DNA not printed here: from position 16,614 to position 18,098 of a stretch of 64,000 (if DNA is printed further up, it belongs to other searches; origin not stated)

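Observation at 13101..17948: Bacterial indoleamine 2,3-dioxygenase homologue in a four-gene cluster with DUF362, MmsA and a Gfo/Idh/MocA oxidoreductase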

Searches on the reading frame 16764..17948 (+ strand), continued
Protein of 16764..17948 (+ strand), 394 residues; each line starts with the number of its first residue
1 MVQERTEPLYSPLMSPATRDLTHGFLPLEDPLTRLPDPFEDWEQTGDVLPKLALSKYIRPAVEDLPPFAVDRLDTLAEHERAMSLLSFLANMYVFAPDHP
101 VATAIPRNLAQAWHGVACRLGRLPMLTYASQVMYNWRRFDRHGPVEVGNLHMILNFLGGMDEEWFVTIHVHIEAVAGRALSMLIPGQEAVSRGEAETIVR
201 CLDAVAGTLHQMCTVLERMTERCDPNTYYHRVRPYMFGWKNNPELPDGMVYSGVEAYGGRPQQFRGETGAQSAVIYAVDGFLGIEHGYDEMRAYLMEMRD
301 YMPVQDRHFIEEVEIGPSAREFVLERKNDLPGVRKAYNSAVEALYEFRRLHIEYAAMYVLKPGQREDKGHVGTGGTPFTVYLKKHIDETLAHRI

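Call 18: search_protein_families(library=pfam, proteins=[L049:3692-4117:+, L033:8817-9995:+, L033:11212-12753:+, L036:7397-8770:+, L036:8773-9951:+, L041:11126-11893:-, L041:11893-12441:-, L023:7327-8166:+, L031:193-993:+, L033:7355-8782:+], max_evalue=0.0001)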
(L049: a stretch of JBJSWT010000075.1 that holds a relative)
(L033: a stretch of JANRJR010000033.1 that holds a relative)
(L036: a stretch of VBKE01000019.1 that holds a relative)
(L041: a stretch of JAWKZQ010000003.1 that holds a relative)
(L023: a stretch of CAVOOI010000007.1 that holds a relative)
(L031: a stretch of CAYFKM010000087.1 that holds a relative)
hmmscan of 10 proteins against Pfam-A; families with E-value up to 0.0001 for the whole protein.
L049:3692-4117:+ (141 aa): 1 family
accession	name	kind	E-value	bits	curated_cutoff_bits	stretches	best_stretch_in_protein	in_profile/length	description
PF08570.15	DUF1761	-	6.6e-20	72.1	31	1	8-138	1-123/123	Protein of unknown function (DUF1761)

L033:8817-9995:+ (392 aa): 5 families
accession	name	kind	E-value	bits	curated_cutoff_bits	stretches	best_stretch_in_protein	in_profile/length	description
PF02771.21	Acyl-CoA_dh_N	-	2e-32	112.3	22.9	1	21-132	1-113/113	Acyl-CoA dehydrogenase, N-terminal domain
PF00441.29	Acyl-CoA_dh_1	-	2.8e-30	105.9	22.4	1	239-386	2-149/150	Acyl-CoA dehydrogenase, C-terminal domain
PF02770.24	Acyl-CoA_dh_M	-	2.2e-21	76.2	33.3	1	136-227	1-97/97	Acyl-CoA dehydrogenase, middle domain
PF08028.16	Acyl-CoA_dh_2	-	1.2e-08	35.8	22.7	1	254-374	2-132/134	Acyl-CoA dehydrogenase, C-terminal domain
PF22924.1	ACOX_C_alpha1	-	6e-05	23.4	27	0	324-376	106-158/169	Acyl-CoA oxidase, C-alpha1 domain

L033:11212-12753:+ (513 aa): 2 families
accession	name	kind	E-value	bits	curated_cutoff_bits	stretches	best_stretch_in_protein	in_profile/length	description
PF13520.12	AA_permease_2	-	9.6e-43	147.1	27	1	7-435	1-422/427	Amino acid permease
PF00324.27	AA_permease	-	2.1e-33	116.2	24.6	1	12-429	2-427/470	Amino acid permease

L036:7397-8770:+ (457 aa): 2 families
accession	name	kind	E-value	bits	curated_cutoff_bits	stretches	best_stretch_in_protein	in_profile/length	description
PF00291.31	PALP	-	1.2e-82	278.1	35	1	9-307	2-295/295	Pyridoxal-phosphate dependent enzyme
PF00571.33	CBS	-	1.8e-18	67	24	2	404-455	1-55/57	CBS domain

L036:8773-9951:+ (392 aa): 2 families
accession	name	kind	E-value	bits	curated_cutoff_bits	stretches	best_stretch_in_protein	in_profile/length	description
PF01053.26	Cys_Met_Meta_PP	-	1.1e-154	515.1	27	1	17-389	3-381/381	Cys/Met metabolism PLP-dependent enzyme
PF00155.27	Aminotran_1_2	-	3e-06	27.1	19.7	1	62-192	43-196/361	Aminotransferase class I and II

L041:11126-11893:- (255 aa): 1 family
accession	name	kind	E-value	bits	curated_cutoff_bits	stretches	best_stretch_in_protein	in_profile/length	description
PF00797.23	Acetyltransf_2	-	9.1e-55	186.5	22.8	1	19-254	1-236/240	N-acetyltransferase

L041:11893-12441:- (182 aa): 1 family
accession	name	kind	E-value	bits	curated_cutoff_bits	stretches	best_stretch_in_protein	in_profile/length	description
PF01066.26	CDP-OH_P_transf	-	4.1e-39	134.8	22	1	1-163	1-150/152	CDP-alcohol phosphatidyltransferase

L023:7327-8166:+ (279 aa): 0 families

L031:193-993:+ (266 aa): 1 family
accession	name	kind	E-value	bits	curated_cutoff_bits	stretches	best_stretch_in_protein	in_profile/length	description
PF04230.19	PS_pyruv_trans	-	1e-23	85.1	25.3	1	12-210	28-279/280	Polysaccharide pyruvyl transferase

L033:7355-8782:+ (476 aa): 1 family
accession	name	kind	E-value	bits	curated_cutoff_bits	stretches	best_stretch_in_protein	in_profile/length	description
PF00171.27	Aldedh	-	2.5e-130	435.6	23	1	6-470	1-460/461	Aldehyde dehydrogenase family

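Call 19: search_solved_structures(query=window:16764-17945:+, max_evalue=0.001, show_alignments=2)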
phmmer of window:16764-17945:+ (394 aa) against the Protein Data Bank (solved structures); distinct sequences matched with E-value up to 0.001: 25.
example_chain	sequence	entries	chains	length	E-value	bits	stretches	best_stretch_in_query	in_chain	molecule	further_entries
21ok_A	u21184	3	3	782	2.7e-54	188.1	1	23-368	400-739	DNA polymerase I,Indoleamine 2,3-dioxygenase 2 | Maltose/maltodextrin-binding periplasmic protein,Indoleamine 2,3-dioxygenase 2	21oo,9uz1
21om_A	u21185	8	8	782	1.4e-53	185.8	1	23-368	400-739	DNA polymerase I,Indoleamine 2,3-dioxygenase 2 | Maltose/maltodextrin-binding periplasmic protein,Indoleamine 2,3-dioxygenase 2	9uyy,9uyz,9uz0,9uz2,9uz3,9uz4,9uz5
6cxu_A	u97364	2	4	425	9.8e-52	179.7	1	27-370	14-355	Indoleamine 2,3-dioxygenase 1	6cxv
4u74_A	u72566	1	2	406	1e-50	176.3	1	27-370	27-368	Indoleamine 2,3-dioxygenase 1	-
6pu7_A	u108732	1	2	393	1.3e-50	176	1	27-370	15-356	Indoleamine 2,3-dioxygenase 1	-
6azw_A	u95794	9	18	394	1.3e-50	175.9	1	27-370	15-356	Indoleamine 2,3-dioxygenase 1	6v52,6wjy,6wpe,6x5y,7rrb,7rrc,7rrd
6f0a_A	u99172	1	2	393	1.3e-50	175.9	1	27-370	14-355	Indoleamine 2,3-dioxygenase 1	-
7e0o_A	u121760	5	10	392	1.3e-50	175.9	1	27-370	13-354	Indoleamine 2,3-dioxygenase 1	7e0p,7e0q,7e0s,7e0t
5whr_A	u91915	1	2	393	1.3e-50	175.9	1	27-370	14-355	Indoleamine 2,3-dioxygenase 1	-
6e40_A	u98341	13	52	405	1.3e-50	175.9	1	25-370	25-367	Indoleamine 2,3-dioxygenase 1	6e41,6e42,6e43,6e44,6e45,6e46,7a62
7b1o_A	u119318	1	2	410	1.4e-50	175.9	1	25-370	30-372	Indoleamine 2,3-dioxygenase 1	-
6azu_A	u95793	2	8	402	1.4e-50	175.9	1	27-370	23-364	Indoleamine 2,3-dioxygenase 1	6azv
7m63_A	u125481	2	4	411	1.4e-50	175.9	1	25-370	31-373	Indoleamine 2,3-dioxygenase 1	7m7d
5ek2_A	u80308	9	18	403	1.4e-50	175.9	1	27-370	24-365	Indoleamine 2,3-dioxygenase 1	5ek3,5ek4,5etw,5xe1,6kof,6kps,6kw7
7e0u_A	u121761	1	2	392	1.4e-50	175.9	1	27-369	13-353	Indoleamine 2,3-dioxygenase 1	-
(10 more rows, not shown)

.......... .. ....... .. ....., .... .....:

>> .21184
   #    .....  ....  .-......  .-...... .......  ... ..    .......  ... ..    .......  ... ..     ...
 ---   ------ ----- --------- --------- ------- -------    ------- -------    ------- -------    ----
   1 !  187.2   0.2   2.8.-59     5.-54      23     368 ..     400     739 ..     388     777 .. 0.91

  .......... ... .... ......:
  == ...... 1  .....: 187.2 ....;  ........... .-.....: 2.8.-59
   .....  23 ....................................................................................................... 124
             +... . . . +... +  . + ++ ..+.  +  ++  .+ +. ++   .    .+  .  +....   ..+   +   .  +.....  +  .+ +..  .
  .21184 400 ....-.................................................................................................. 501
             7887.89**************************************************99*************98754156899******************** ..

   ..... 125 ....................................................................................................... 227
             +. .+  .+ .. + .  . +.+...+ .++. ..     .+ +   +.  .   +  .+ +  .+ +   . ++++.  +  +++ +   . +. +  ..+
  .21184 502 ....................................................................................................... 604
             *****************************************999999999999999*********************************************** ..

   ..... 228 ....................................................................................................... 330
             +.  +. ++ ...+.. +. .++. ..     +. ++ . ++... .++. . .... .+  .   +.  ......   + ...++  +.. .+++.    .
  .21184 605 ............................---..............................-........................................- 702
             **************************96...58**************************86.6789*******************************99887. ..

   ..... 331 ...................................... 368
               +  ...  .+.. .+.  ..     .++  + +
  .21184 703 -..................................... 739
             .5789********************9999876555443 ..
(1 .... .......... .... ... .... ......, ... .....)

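Call 61: search_solved_structures(query=A1, max_evalue=1e-10, show_alignments=4)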
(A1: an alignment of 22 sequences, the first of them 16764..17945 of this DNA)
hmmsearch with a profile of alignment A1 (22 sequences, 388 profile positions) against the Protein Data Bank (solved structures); distinct sequences matched with E-value up to 1e-10: 25.
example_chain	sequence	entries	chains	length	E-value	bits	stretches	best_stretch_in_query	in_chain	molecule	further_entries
21ok_A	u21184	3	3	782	1.7e-89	303.8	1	10-386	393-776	DNA polymerase I,Indoleamine 2,3-dioxygenase 2 | Maltose/maltodextrin-binding periplasmic protein,Indoleamine 2,3-dioxygenase 2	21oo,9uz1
21om_A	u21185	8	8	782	2.5e-88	300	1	10-386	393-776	DNA polymerase I,Indoleamine 2,3-dioxygenase 2 | Maltose/maltodextrin-binding periplasmic protein,Indoleamine 2,3-dioxygenase 2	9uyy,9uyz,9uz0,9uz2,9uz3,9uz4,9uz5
6cxu_A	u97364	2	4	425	1.4e-83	284.3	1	12-386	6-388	Indoleamine 2,3-dioxygenase 1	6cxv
5ek2_A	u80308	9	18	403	2.2e-82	280.4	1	9-386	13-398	Indoleamine 2,3-dioxygenase 1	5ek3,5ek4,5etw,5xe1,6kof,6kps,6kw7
2d0t_A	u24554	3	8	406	2.2e-82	280.4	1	9-386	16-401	Indoleamine 2,3-dioxygenase | Indoleamine 2,3-dioxygenase 1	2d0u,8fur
8abx_A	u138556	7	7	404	2.3e-82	280.3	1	9-386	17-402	Indoleamine 2,3-dioxygenase 1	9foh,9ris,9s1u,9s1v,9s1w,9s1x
7e0u_A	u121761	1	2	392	2.3e-82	280.3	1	13-386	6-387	Indoleamine 2,3-dioxygenase 1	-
6azu_A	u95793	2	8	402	2.3e-82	280.3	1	9-386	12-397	Indoleamine 2,3-dioxygenase 1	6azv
7b1o_A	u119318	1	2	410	2.5e-82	280.2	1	10-386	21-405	Indoleamine 2,3-dioxygenase 1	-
7m63_A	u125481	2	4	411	2.6e-82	280.2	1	10-386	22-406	Indoleamine 2,3-dioxygenase 1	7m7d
6r63_A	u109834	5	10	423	2.6e-82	280.2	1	9-386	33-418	Indoleamine 2,3-dioxygenase 1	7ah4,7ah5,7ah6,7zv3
6o3i_A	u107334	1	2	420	2.6e-82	280.1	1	9-386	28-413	Indoleamine 2,3-dioxygenase 1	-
4pk5_A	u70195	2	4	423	2.6e-82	280.1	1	9-386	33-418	Indoleamine 2,3-dioxygenase 1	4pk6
4u74_A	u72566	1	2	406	2.8e-82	280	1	9-386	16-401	Indoleamine 2,3-dioxygenase 1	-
4u72_A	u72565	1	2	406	3.1e-82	279.9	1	9-386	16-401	Indoleamine 2,3-dioxygenase 1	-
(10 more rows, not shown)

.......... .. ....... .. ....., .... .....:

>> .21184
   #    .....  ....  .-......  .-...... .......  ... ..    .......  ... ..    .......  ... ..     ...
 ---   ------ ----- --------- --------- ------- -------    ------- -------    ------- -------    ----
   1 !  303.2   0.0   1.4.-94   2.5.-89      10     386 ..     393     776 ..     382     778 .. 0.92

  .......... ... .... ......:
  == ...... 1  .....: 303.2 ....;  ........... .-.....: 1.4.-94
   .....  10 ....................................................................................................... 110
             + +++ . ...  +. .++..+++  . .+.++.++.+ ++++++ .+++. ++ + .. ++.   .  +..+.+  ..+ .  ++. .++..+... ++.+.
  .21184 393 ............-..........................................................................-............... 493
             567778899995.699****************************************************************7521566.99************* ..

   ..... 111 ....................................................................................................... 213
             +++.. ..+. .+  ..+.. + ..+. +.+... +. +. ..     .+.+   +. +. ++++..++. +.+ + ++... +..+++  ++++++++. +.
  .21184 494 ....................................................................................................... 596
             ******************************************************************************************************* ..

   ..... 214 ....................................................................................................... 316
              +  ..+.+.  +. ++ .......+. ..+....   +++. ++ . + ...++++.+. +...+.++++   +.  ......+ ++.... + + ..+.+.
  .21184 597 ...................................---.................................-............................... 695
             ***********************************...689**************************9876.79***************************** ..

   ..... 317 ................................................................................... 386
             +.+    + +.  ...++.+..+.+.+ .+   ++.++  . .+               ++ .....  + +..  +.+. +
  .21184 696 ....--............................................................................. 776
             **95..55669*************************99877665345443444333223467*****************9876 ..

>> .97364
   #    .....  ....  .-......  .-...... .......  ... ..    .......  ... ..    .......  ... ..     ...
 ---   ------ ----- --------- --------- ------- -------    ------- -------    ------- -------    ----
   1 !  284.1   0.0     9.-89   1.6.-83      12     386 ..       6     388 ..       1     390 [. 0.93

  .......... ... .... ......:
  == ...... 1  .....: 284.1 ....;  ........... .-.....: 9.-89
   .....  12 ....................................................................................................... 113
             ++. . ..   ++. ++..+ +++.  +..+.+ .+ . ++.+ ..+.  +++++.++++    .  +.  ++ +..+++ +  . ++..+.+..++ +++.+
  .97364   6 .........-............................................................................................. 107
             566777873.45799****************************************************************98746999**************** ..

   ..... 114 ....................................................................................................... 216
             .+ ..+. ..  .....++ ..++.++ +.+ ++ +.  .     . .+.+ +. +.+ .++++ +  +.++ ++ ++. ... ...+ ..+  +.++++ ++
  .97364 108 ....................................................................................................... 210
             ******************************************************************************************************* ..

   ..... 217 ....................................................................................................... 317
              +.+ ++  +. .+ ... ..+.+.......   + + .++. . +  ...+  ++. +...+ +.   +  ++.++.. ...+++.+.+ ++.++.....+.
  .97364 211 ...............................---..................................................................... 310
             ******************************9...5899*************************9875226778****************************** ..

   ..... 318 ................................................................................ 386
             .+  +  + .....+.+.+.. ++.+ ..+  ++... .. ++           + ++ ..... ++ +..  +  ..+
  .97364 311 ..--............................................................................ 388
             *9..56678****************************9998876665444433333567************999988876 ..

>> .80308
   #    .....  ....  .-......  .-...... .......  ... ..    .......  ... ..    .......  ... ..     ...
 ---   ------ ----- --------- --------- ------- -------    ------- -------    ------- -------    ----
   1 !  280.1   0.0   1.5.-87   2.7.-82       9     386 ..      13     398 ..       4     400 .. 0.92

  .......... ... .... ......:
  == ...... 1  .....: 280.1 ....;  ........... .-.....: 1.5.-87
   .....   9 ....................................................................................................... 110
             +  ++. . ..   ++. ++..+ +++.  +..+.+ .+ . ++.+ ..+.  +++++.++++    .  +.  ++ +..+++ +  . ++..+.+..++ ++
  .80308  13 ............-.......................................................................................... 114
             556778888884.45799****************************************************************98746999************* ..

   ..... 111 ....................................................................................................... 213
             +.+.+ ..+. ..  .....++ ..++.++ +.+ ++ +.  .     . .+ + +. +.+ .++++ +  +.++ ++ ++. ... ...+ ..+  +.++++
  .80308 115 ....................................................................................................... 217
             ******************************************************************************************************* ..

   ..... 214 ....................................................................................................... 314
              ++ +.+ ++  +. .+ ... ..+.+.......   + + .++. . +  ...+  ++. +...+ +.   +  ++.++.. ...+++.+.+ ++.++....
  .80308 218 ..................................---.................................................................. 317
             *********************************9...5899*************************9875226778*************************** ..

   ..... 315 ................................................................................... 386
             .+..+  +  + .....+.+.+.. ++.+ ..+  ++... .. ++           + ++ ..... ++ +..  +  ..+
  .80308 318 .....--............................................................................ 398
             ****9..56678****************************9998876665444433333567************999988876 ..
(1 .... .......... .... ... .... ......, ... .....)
